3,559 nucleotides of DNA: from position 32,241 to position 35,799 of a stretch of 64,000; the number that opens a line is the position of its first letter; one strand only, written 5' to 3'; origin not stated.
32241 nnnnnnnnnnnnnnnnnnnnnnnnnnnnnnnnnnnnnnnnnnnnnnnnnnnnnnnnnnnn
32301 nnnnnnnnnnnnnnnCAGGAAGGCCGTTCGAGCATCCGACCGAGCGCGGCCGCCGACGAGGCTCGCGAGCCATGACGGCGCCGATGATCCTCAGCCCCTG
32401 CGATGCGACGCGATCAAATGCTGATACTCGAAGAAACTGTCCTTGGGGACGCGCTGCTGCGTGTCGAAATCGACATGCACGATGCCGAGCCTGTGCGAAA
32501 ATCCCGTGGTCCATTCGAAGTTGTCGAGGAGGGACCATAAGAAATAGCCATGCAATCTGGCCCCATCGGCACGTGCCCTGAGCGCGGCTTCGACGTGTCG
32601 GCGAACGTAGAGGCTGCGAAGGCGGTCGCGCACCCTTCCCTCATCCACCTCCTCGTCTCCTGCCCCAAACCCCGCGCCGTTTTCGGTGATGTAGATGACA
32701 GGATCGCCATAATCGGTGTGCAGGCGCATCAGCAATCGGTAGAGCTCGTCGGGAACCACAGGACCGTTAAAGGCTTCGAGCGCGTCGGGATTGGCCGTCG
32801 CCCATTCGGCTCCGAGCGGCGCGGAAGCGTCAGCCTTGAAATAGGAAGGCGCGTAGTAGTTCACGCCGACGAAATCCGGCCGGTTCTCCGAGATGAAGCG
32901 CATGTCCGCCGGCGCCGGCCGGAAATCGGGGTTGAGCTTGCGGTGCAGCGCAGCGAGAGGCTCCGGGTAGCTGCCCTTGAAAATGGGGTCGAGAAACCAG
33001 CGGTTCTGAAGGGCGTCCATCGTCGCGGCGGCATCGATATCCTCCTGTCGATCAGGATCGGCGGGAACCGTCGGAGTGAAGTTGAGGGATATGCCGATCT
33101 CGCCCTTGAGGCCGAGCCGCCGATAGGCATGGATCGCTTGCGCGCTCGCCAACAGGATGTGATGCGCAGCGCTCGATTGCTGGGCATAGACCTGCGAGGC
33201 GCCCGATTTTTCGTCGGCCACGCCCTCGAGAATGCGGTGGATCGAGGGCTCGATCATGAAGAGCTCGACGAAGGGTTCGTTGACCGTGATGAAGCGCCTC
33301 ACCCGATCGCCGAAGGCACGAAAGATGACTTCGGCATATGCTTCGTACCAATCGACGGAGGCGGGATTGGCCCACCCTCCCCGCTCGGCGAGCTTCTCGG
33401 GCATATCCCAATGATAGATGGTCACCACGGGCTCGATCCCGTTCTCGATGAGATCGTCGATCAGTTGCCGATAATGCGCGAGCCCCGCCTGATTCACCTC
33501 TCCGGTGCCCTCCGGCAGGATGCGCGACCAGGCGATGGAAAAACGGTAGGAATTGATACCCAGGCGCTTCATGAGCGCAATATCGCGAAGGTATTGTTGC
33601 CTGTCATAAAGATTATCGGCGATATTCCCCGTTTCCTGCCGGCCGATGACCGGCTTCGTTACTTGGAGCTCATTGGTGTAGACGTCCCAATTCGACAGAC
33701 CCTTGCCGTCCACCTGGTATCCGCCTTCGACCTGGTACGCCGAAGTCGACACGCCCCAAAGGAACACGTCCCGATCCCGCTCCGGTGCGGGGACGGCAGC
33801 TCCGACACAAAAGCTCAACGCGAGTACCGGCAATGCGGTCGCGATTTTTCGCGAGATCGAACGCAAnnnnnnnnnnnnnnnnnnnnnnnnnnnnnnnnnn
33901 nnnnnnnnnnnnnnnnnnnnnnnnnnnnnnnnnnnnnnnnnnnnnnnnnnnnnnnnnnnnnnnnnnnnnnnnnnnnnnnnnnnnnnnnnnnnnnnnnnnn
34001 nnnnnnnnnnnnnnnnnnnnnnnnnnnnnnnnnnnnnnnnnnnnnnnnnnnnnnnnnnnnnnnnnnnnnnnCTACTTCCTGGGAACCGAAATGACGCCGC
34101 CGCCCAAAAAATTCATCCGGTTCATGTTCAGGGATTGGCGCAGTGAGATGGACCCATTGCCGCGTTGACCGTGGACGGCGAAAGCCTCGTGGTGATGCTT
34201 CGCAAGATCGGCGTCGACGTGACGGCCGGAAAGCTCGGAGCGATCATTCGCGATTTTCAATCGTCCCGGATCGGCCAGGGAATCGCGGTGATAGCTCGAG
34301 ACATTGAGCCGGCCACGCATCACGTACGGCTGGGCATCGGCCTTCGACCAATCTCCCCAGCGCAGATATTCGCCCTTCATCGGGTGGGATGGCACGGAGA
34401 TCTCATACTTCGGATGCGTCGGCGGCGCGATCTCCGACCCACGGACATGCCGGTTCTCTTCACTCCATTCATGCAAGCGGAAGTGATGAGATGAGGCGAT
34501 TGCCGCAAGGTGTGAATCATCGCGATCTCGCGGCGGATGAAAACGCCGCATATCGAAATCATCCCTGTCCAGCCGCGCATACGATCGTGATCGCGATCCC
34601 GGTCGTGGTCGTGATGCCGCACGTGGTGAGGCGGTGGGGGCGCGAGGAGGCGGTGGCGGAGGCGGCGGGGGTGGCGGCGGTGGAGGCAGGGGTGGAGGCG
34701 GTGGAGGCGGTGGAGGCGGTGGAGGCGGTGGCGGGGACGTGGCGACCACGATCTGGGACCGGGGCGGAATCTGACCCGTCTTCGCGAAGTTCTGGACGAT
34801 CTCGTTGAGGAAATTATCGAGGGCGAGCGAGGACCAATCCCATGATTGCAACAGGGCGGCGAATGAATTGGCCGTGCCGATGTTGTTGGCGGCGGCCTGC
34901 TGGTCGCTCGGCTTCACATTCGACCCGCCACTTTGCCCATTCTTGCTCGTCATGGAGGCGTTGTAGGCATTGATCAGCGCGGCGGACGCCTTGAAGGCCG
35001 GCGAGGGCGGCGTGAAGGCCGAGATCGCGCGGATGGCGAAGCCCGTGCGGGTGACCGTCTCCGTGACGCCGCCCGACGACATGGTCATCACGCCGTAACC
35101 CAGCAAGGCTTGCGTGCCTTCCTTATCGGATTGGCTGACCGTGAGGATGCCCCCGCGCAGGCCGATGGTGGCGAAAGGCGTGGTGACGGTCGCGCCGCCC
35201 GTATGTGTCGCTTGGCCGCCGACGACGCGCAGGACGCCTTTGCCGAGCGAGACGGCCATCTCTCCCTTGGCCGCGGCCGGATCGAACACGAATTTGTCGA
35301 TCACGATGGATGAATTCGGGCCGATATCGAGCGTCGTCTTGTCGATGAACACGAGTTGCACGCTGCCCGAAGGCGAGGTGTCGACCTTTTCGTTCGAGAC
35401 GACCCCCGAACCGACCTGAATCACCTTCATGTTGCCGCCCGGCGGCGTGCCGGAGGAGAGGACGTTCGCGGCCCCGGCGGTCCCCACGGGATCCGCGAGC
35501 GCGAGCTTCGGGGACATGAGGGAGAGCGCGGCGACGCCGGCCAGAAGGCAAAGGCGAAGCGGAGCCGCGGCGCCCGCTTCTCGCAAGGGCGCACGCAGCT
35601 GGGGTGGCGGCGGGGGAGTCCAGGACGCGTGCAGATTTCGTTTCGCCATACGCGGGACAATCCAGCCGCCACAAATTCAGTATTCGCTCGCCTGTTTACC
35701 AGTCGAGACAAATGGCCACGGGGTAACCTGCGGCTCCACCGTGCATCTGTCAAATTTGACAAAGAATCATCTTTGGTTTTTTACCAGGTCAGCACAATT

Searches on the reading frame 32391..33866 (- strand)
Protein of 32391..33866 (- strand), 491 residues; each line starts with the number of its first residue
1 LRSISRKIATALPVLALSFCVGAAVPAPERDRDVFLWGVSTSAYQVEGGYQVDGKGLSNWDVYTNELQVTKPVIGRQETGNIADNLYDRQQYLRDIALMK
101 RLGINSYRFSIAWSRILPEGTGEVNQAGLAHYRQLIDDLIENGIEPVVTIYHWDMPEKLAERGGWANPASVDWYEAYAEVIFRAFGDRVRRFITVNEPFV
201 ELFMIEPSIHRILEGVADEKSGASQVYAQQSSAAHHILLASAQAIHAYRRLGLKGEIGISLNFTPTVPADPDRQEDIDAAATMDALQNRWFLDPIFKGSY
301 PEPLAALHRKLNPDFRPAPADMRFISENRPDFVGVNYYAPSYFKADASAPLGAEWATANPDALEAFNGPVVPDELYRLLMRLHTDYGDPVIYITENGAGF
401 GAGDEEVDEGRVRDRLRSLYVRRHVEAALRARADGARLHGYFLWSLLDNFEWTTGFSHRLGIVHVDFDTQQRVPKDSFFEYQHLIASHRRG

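Call 71: search_protein_families(library=pfam, proteins=[window:32391-33866:-], max_evalue=0.0001)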
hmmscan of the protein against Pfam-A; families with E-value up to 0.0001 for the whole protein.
window:32391-33866:- (491 aa): 1 family
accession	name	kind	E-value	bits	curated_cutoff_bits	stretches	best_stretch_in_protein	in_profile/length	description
PF00232.24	Glyco_hydro_1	-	1.5e-131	439.4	22.6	1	33-488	7-451/453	Glycosyl hydrolase family 1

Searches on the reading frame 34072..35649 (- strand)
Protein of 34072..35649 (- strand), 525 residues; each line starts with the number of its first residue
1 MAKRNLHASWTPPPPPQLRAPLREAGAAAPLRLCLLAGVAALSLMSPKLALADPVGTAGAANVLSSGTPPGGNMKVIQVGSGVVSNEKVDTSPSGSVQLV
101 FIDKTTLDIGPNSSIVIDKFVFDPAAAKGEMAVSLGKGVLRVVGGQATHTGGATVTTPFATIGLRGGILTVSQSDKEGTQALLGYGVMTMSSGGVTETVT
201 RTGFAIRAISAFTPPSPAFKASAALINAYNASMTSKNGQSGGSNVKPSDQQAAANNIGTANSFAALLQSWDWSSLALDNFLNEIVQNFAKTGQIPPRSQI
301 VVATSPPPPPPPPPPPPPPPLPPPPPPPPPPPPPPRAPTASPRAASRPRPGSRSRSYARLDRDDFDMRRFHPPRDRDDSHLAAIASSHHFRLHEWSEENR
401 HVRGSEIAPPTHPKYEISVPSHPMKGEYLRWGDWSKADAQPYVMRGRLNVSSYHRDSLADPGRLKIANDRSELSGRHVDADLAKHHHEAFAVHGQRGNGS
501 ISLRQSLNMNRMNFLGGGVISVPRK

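Call 71: search_protein_families(library=pfam, proteins=[window:34072-35649:-], max_evalue=0.0001)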
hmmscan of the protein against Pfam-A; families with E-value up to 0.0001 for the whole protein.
window:34072-35649:- (525 aa): 1 family
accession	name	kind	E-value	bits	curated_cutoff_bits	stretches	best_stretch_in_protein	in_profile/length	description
PF04773.18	FecR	-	3e-08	34.4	24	1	88-177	2-86/97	FecR protein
